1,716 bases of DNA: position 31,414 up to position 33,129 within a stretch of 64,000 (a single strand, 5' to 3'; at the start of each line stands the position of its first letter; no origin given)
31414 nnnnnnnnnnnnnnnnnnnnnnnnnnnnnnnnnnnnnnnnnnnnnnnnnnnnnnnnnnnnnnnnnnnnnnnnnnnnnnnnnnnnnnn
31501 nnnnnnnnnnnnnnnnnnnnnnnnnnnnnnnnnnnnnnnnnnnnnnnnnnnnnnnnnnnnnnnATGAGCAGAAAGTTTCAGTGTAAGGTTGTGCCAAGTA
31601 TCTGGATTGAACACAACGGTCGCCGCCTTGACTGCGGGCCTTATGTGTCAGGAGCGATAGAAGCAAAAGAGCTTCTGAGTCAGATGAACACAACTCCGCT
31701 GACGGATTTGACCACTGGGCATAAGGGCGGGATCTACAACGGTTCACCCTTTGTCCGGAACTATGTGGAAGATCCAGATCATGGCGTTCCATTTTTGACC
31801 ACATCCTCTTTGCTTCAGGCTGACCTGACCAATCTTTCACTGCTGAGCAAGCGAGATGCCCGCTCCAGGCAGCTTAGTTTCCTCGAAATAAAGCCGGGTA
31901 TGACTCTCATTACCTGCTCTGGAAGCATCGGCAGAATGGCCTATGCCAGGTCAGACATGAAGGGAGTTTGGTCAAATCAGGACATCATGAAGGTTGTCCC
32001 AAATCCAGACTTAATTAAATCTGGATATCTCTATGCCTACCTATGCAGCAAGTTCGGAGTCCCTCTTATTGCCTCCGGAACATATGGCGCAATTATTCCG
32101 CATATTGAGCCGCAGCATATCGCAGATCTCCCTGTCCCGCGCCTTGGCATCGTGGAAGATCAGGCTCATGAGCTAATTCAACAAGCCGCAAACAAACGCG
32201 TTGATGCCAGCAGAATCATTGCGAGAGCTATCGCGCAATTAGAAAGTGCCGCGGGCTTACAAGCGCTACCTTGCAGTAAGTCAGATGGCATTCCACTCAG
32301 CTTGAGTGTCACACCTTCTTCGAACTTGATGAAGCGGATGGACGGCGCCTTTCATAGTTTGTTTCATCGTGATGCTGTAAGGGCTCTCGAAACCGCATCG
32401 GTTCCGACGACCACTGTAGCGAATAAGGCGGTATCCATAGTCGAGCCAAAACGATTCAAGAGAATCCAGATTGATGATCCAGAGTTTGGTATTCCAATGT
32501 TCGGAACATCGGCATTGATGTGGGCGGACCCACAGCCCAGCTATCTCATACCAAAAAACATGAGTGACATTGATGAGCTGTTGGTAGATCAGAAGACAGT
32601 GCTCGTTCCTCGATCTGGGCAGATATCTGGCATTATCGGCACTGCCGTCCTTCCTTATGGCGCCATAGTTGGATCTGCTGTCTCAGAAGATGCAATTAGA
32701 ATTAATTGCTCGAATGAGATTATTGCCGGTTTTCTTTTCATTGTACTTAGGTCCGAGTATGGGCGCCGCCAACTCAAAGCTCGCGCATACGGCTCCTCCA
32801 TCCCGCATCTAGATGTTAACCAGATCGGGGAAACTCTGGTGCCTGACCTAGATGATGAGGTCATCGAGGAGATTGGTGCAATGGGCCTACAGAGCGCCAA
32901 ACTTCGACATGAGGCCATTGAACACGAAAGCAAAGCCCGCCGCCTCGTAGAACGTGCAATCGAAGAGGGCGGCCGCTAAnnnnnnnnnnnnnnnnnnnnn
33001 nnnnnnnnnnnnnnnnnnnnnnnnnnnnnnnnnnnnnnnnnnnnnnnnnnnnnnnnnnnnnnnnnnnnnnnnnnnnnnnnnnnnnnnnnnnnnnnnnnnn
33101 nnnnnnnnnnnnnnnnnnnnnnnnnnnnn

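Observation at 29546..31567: Methyltransferase paralog with NPWF instead of NPPF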

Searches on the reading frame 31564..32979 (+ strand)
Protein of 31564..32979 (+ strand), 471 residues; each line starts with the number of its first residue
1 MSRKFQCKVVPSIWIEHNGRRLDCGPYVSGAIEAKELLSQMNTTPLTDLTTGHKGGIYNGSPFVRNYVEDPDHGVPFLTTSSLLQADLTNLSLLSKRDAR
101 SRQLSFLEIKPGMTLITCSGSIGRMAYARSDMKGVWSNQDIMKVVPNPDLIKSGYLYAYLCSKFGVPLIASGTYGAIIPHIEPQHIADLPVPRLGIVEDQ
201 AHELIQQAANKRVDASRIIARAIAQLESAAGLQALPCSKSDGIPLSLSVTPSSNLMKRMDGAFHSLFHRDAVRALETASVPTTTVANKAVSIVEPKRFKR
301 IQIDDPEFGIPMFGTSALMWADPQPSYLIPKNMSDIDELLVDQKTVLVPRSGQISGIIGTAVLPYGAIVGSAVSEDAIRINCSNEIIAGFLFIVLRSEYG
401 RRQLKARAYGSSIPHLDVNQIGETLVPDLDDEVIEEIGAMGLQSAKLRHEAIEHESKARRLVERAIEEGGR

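Call 3: search_protein_families(library=pfam, proteins=[window:31564-32979:+], max_evalue=0.01)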
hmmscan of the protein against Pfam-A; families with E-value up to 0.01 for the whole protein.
window:31564-32979:+ (471 aa): 0 families

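Call 5: search_protein_families(library=padloc, proteins=[window:31564-32979:+], max_evalue=0.001)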
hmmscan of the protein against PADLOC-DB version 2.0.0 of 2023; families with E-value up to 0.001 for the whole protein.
window:31564-32979:+ (471 aa): 38 families (the best 25 are shown)
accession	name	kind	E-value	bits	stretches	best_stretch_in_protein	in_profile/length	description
PDLC04137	mad5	-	1.7e-33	114.4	1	65-466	22-390/392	mads_5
PDLC03595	Specificity_II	-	7.7e-23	78.9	1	65-468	56-464/467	Type II specificity subunit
PDLC03086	Specificity_I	-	5.2e-18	63.2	2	41-225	3-189/458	Type I specificity subunit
PDLC03100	Specificity_I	-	9.2e-17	59.6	2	38-208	193-362/392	Type I specificity subunit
PDLC03155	Specificity_I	-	9.2e-17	59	1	19-226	14-224/520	Type I specificity subunit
PDLC03089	Specificity_I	-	1.3e-16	58.8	2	45-194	9-153/446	Type I specificity subunit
PDLC03108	Specificity_I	-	2.5e-16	58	2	72-198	269-394/452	Type I specificity subunit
PDLC03072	Specificity_I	-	3.4e-15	54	2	70-226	264-421/448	Type I specificity subunit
PDLC03068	Specificity_I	-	5.8e-14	50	1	41-195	4-151/403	Type I specificity subunit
PDLC03105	Specificity_I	-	2.9e-13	48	2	73-192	266-384/448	Type I specificity subunit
PDLC03168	Specificity_I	-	4.9e-12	44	1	68-217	26-173/459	Type I specificity subunit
PDLC03069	Specificity_I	-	1.3e-11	42.3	1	46-217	195-365/387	Type I specificity subunit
PDLC03196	Specificity_I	-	1.8e-11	40.9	2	73-200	420-547/792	Type I specificity subunit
PDLC03179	Specificity_I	-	7.4e-11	39.6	1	69-194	419-543/589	Type I specificity subunit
PDLC03120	Specificity_I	-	7.6e-11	39.8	1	107-193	101-187/515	Type I specificity subunit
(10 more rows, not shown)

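Call 6: search_protein_families(library=ncbifam, proteins=[window:31564-32979:+], max_evalue=0.001)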
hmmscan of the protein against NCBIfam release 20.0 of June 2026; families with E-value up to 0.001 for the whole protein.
window:31564-32979:+ (471 aa): 1 family
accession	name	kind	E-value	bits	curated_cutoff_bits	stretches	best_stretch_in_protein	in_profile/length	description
NF047740.1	antiphage_MADS5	equivalog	9.9e-146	486.2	400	1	6-467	2-461/461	methylation-associated defense system restriction endonuclease subunit S MAD5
